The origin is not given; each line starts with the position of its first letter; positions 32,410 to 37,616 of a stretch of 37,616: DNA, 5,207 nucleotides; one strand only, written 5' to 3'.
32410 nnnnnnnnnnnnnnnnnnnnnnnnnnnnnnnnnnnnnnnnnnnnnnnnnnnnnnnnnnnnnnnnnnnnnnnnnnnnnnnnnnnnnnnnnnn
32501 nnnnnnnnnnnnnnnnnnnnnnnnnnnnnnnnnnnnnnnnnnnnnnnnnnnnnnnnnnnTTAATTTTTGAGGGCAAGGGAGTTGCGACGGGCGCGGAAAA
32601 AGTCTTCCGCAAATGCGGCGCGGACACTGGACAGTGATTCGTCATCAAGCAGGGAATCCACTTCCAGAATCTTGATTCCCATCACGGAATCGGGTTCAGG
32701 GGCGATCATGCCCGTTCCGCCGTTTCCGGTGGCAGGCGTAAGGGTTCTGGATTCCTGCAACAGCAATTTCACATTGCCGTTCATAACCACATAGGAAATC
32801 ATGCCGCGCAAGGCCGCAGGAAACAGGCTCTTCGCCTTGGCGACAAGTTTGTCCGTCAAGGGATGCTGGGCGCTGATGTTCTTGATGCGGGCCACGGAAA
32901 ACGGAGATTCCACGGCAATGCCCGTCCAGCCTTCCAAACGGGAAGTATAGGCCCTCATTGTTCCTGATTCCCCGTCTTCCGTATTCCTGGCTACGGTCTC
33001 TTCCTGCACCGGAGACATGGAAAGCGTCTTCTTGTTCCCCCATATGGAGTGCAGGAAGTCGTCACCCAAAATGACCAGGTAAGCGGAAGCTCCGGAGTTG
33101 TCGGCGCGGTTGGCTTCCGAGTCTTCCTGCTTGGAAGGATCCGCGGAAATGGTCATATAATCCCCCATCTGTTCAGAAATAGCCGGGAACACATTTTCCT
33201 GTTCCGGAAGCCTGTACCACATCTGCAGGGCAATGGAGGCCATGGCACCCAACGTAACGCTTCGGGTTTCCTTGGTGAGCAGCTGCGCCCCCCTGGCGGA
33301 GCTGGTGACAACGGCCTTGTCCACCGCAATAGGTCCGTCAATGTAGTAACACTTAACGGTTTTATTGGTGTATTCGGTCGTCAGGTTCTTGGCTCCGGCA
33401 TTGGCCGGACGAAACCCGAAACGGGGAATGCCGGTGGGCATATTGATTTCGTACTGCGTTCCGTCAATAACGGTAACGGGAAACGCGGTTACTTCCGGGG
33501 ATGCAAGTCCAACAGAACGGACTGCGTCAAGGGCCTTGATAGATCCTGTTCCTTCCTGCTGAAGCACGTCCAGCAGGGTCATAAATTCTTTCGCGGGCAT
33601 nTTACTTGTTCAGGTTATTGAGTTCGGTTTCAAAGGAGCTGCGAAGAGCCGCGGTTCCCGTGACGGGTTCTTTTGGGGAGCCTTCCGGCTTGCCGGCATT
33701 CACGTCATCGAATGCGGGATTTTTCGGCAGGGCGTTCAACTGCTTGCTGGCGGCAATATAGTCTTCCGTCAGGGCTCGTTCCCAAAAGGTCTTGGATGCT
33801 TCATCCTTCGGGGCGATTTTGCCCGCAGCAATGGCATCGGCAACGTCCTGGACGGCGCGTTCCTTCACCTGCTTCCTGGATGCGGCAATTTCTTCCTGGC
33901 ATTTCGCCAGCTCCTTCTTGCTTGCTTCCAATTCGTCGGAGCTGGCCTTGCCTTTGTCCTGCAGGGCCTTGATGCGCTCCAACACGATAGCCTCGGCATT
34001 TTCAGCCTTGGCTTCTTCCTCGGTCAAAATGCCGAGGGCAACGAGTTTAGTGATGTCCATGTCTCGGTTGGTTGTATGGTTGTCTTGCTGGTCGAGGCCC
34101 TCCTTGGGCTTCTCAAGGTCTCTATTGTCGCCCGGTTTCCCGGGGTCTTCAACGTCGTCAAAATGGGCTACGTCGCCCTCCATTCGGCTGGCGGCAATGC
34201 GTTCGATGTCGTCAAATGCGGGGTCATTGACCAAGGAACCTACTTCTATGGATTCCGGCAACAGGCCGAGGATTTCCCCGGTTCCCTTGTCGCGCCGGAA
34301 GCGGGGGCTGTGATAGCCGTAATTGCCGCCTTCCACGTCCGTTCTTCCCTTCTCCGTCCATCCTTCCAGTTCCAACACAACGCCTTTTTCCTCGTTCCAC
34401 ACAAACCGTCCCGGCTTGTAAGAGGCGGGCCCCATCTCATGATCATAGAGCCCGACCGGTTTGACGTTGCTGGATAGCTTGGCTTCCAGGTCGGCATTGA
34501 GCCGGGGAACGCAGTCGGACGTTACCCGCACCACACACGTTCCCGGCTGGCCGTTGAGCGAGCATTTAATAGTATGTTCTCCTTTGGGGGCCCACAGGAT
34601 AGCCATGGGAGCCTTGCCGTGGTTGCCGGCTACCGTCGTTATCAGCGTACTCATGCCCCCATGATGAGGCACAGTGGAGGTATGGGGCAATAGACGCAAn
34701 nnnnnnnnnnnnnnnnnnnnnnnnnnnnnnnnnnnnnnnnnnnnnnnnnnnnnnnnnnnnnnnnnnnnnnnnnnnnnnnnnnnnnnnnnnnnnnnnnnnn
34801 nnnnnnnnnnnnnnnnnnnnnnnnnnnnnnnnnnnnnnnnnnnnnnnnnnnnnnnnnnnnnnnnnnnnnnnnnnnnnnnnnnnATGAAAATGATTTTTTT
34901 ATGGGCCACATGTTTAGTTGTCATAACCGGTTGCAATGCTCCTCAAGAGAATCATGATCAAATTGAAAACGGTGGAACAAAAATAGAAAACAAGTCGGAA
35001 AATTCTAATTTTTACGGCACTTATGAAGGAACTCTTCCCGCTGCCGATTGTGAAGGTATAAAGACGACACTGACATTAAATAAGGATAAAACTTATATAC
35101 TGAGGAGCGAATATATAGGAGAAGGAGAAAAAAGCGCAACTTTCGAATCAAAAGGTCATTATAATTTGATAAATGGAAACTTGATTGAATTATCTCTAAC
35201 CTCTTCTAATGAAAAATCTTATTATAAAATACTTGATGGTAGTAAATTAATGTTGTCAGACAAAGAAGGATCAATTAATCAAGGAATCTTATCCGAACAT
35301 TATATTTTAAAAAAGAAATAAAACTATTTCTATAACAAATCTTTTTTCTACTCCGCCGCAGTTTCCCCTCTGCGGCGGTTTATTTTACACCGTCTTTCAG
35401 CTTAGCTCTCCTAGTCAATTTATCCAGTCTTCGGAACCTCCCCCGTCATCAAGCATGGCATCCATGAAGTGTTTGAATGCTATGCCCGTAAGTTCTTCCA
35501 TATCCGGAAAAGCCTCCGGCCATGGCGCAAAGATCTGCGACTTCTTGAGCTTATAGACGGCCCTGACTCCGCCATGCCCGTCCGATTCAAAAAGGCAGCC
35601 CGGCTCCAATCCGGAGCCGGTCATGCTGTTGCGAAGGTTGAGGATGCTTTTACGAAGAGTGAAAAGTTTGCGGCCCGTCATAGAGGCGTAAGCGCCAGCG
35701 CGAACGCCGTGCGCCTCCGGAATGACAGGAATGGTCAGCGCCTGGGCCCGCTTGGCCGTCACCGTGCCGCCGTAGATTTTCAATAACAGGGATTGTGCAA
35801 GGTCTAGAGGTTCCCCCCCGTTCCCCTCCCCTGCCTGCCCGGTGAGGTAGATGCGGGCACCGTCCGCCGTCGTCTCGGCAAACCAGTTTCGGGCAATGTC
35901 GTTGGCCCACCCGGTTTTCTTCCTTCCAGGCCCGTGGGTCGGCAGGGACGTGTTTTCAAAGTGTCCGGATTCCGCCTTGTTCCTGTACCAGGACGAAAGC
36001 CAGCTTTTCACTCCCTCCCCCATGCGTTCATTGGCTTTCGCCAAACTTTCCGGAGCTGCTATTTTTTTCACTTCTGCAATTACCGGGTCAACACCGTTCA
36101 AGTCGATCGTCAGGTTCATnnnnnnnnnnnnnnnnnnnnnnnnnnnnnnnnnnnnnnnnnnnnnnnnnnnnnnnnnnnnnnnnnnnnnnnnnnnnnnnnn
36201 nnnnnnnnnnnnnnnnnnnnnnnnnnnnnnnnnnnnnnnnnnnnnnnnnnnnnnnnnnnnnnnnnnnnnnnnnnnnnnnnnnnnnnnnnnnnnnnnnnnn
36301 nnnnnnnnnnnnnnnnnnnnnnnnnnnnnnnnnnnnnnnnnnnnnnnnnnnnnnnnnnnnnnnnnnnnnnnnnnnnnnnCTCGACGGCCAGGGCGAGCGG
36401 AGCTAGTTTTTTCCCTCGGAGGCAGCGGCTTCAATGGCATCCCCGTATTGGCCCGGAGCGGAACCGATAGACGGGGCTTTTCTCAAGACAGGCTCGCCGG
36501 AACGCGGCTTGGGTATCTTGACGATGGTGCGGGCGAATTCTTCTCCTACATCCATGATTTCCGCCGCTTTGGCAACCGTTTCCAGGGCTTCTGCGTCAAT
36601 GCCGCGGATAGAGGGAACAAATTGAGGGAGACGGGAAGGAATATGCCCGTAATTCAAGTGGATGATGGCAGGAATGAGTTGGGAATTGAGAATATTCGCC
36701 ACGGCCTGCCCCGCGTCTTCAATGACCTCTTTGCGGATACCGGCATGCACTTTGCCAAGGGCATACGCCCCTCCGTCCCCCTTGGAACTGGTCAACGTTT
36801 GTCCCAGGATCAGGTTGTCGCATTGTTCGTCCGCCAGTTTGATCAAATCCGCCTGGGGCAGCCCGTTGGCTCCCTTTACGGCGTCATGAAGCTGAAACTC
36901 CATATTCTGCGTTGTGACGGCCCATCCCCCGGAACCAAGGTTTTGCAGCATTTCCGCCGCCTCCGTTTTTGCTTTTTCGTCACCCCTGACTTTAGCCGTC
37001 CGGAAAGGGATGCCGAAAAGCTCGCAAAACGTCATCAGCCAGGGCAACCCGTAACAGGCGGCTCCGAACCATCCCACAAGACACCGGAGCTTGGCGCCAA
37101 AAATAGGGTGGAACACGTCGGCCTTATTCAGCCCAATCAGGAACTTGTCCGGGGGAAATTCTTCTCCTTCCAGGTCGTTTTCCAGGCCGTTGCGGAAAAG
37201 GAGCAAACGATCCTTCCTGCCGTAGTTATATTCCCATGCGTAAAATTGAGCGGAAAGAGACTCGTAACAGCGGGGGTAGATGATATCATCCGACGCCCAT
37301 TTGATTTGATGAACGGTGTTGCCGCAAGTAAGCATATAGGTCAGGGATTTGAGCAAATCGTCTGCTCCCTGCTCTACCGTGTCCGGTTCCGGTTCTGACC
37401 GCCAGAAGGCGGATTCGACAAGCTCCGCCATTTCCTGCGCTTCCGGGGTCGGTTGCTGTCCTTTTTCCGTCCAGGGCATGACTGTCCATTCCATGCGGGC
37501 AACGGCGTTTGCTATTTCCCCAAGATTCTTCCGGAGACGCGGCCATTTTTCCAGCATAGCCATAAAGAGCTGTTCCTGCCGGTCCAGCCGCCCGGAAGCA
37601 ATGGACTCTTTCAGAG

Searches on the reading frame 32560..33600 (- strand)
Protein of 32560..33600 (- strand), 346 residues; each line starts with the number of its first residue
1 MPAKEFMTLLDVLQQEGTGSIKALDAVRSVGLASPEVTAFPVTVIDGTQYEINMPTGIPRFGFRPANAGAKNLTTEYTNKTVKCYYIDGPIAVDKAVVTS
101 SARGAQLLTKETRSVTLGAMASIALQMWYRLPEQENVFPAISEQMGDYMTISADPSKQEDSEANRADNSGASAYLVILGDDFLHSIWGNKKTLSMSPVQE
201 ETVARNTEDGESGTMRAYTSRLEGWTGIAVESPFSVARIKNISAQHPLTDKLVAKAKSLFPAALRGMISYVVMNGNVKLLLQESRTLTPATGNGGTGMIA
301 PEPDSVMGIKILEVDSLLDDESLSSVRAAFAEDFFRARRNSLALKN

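Call 41: search_protein_families(library=phrogs, proteins=[window:32560-33600:-], max_evalue=0.00001)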
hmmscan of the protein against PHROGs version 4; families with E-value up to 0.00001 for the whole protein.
window:32560-33600:- (346 aa): 1 family
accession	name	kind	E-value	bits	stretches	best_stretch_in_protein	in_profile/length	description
phrog_212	-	head and packaging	1.5e-10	41.9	0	163-244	222-295/301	major head protein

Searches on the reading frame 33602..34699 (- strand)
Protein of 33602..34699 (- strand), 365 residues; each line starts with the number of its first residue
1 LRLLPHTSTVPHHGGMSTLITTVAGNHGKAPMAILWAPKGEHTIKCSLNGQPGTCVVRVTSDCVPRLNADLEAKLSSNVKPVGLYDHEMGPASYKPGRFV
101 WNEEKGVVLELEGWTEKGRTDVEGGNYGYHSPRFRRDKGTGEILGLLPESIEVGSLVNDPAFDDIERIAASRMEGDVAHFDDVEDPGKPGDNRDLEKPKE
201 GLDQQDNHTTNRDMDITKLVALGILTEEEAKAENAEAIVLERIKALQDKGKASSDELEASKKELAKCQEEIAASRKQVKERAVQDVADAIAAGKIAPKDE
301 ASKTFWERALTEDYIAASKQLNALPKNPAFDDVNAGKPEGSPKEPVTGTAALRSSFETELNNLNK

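Call 41: search_protein_families(library=phrogs, proteins=[window:33602-34699:-], max_evalue=0.00001)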
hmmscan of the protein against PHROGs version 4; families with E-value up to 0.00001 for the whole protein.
window:33602-34699:- (365 aa): 1 family
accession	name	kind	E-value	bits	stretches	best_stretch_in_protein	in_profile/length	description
phrog_328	-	head and packaging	1.6e-16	61.8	1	99-348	94-309/339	head maturation protease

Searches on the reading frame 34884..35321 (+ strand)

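Call 50: search_protein_families(library=pfam, proteins=[window:34884-35321:+], max_evalue=1)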
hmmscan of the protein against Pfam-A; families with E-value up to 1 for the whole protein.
window:34884-35321:+ (145 aa): 1 family
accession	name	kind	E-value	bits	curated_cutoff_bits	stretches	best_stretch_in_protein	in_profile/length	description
PF04170.18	NlpE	-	5.4e-25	88.5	22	1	47-134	1-85/86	NlpE N-terminal domain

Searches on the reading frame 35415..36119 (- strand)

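Call 50: search_protein_families(library=pfam, proteins=[window:35415-36119:-], max_evalue=1)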
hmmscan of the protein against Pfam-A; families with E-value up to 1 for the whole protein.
window:35415-36119:- (234 aa): 1 family
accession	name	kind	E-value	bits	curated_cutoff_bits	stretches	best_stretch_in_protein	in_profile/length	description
PF20869.2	FAM186A_PQQAQ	-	0.22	11.7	45.7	1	119-135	22-38/42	FAM186A, PQQAQ repeat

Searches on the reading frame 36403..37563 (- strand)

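Call 41: search_protein_families(library=phrogs, proteins=[window:36403-37563:-], max_evalue=0.00001)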
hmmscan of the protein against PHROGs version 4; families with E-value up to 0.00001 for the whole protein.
window:36403-37563:- (386 aa): 3 families
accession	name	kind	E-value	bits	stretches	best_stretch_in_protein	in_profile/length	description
phrog_113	-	head and packaging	6.6e-48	164.7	1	3-380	75-442/1272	portal protein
phrog_10231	-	unknown function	2.4e-14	54.4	1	218-362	3-145/256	-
phrog_35074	-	unknown function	1e-10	41.3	1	178-358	190-367/890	-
